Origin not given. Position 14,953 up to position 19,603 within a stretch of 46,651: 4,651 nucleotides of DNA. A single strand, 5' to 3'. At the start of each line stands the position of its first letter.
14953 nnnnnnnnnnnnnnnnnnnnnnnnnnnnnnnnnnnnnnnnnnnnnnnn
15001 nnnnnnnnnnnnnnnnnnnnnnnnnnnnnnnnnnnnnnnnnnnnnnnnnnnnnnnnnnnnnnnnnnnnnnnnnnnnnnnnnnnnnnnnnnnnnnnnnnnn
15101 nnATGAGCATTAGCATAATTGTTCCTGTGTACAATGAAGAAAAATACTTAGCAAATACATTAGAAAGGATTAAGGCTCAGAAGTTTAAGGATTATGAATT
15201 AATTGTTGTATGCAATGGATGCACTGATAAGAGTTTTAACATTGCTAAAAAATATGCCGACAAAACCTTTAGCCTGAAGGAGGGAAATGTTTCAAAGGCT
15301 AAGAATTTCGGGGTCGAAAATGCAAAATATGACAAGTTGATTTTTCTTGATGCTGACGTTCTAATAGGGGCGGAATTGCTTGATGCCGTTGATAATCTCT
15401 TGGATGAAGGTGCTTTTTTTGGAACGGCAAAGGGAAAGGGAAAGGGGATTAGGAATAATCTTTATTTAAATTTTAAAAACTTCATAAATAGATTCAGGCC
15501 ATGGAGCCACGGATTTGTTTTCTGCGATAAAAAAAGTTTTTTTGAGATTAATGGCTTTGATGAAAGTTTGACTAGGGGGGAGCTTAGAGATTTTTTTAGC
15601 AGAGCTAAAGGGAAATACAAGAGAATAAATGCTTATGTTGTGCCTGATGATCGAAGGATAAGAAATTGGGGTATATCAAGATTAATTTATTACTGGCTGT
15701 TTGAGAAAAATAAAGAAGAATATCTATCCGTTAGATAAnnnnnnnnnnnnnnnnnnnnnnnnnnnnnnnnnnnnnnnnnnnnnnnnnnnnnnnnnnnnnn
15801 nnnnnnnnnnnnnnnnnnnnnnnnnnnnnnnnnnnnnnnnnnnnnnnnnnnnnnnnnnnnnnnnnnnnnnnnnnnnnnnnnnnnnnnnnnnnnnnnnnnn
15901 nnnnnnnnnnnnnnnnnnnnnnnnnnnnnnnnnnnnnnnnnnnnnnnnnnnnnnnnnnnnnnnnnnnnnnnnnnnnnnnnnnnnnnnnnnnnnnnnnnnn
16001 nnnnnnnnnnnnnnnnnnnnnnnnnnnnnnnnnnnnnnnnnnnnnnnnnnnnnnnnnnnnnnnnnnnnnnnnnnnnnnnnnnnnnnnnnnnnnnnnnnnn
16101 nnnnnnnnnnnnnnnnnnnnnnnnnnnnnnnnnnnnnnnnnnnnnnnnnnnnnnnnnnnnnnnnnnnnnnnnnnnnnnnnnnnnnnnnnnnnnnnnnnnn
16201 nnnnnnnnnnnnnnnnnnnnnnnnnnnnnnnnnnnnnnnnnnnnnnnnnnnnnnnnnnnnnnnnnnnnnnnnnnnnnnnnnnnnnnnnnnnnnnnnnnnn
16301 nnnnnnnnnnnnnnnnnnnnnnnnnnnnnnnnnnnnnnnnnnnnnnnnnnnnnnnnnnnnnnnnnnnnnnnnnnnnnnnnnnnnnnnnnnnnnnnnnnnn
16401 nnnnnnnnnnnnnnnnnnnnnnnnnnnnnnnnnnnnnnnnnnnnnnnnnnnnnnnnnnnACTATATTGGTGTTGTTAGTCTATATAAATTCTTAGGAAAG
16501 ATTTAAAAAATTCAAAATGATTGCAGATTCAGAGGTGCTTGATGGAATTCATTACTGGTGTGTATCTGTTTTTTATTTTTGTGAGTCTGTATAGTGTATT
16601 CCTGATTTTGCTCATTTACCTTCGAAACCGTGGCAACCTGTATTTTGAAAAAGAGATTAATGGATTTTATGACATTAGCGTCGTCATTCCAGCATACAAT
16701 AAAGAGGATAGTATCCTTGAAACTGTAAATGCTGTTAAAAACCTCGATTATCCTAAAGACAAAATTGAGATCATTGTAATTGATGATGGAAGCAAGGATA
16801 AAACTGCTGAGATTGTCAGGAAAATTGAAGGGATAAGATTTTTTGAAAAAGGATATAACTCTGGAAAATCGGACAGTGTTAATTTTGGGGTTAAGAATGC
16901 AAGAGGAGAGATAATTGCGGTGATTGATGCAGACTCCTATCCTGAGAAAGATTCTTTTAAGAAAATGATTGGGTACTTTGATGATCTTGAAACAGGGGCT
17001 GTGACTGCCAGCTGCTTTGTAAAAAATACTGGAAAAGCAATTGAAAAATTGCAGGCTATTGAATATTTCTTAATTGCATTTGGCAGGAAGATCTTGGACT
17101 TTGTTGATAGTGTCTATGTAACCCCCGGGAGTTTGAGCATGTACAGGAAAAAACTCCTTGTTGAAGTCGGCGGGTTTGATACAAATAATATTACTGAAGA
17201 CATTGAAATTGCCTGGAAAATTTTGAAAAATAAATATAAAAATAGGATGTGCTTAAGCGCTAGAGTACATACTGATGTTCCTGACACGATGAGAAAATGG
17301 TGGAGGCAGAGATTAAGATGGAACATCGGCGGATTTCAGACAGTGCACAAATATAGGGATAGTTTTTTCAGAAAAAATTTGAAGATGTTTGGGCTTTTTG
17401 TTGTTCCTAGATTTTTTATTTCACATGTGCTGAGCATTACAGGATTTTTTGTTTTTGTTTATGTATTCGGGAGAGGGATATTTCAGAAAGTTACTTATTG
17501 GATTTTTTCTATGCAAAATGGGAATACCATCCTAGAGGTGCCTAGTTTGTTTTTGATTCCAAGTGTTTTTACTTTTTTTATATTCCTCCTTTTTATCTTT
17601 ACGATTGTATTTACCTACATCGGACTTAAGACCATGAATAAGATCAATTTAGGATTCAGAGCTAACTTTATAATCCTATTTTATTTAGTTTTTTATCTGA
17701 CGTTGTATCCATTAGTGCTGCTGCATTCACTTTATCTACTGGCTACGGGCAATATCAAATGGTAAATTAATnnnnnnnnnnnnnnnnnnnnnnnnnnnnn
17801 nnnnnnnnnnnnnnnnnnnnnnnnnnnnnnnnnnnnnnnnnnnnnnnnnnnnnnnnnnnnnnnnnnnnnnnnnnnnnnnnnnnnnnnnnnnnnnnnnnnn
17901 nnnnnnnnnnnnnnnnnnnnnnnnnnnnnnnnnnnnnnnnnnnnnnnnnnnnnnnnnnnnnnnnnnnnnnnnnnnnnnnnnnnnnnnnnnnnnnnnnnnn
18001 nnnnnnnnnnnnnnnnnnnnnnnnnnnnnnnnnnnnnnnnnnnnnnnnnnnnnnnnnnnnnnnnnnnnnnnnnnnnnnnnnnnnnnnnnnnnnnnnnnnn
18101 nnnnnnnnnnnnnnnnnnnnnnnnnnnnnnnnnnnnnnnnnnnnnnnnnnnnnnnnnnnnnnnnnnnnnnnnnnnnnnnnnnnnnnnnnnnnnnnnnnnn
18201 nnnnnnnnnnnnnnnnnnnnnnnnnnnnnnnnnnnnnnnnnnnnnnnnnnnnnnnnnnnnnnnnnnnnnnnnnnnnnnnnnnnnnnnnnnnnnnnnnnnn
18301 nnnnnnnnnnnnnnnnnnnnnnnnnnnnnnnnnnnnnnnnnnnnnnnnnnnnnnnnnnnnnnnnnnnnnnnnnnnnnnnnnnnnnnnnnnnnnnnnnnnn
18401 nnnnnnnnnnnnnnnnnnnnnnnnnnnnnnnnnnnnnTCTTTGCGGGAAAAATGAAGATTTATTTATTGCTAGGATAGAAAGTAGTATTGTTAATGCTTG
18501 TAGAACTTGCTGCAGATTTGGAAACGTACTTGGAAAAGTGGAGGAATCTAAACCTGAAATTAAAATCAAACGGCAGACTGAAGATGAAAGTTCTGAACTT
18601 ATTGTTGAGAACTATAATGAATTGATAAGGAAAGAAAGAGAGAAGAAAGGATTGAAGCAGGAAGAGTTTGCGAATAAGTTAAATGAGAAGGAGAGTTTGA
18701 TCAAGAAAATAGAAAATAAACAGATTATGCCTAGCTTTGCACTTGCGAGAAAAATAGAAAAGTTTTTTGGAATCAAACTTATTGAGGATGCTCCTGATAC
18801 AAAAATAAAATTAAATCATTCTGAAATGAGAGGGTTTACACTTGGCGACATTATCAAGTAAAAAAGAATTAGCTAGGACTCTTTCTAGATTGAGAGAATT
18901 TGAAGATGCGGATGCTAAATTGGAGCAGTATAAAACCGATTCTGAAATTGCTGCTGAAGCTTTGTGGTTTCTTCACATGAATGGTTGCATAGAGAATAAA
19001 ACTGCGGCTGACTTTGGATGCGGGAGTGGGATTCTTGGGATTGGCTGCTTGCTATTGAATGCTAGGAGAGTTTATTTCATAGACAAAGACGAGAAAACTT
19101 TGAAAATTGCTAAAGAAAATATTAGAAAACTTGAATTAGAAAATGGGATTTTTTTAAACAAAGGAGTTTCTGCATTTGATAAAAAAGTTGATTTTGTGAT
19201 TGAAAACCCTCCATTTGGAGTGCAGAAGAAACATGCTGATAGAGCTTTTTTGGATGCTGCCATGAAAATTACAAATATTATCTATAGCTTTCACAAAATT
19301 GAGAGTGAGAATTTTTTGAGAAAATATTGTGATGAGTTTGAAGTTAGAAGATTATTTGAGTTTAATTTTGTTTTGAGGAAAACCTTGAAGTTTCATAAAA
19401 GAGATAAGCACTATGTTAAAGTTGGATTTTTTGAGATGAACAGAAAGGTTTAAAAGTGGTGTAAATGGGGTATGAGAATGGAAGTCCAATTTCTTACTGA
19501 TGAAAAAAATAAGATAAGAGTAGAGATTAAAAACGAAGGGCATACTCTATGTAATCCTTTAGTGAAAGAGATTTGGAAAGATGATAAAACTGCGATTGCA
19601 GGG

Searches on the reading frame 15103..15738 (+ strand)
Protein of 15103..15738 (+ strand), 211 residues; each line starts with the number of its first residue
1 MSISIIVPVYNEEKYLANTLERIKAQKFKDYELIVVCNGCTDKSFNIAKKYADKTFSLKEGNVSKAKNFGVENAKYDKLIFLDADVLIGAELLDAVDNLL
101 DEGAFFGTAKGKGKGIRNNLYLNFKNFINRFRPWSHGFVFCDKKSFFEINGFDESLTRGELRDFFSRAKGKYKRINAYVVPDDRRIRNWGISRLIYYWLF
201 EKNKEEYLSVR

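Call 14: search_protein_families(library=pfam, proteins=[window:15103-15738:+], max_evalue=0.01)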
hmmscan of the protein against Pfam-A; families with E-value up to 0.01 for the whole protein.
window:15103-15738:+ (211 aa): 3 families
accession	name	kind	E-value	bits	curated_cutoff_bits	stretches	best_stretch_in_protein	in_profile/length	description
PF00535.33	Glycos_transf_2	-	2.6e-20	73.5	23.3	1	4-121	1-127/168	Glycosyl transferase family 2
PF10111.15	Glyco_tranf_2_2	-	4.6e-10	39.9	27.3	1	4-97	1-103/276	Glycosyltransferase like family 2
PF13641.12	Glyco_tranf_2_3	-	5.1e-10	40.2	27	1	3-107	3-120/230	Glycosyltransferase like family 2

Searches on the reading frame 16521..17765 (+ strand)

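Call 13: search_protein_families(library=pfam, proteins=[window:16521-17765:+], max_evalue=0.01)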
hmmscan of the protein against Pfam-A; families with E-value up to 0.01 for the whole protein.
window:16521-17765:+ (414 aa): 6 families
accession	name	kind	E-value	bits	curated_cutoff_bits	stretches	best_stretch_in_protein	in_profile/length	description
PF00535.33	Glycos_transf_2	-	3.4e-36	125.1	23.3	1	53-215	1-166/168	Glycosyl transferase family 2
PF13641.12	Glyco_tranf_2_3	-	3.7e-26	93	27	1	52-268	3-228/230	Glycosyltransferase like family 2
PF13632.12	Glyco_trans_2_3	-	5.6e-20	72.4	27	1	131-366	1-180/198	Glycosyl transferase family group 2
PF10111.15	Glyco_tranf_2_2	-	4.8e-16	59.5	27.3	1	53-237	1-202/276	Glycosyltransferase like family 2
PF13506.12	Glyco_transf_21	-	1.8e-09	37.8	21.7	1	121-268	23-173/174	Glycosyl transferase family 21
PF03142.21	Chitin_synth_2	-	2e-05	23.9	27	1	122-211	195-287/527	Chitin synthase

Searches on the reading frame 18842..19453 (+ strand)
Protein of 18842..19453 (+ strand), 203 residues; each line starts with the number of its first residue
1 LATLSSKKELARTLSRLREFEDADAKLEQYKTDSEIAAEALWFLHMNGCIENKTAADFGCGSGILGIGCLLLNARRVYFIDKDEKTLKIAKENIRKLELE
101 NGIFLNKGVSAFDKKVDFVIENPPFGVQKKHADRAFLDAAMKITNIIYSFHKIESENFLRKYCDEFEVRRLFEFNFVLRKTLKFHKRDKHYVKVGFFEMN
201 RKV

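Call 14: search_protein_families(library=pfam, proteins=[window:18842-19453:+], max_evalue=0.01)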
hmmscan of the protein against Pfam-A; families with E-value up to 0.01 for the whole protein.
window:18842-19453:+ (203 aa): 8 families
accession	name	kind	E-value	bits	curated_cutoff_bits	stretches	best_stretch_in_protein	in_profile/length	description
PF05175.20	MTS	-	4.2e-15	56.2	23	1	51-136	31-122/170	Methyltransferase small domain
PF06325.19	PrmA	-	1.2e-12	48.4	22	1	51-122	161-233/296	Ribosomal protein L11 methyltransferase (PrmA)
PF03602.21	Cons_hypoth95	-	1.2e-09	38.6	24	1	45-137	35-136/182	Conserved hypothetical protein 95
PF13847.12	Methyltransf_31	-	9.6e-06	25.8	27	1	52-132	4-85/145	Methyltransferase domain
PF01170.24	UPF0020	-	4.1e-05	23.8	22.3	1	77-130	79-136/197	RMKL-like, methyltransferase domain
PF13649.12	Methyltransf_25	-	0.00011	23.3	27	1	56-136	2-85/97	Methyltransferase domain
PF02475.24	TRM5-TYW2_MTfase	-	0.0013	19.1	28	1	51-144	36-127/164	TRM5/TYW2 methyltransferase domain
PF12847.13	Methyltransf_18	-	0.0058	17.1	27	1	51-117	14-84/151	Methyltransferase domain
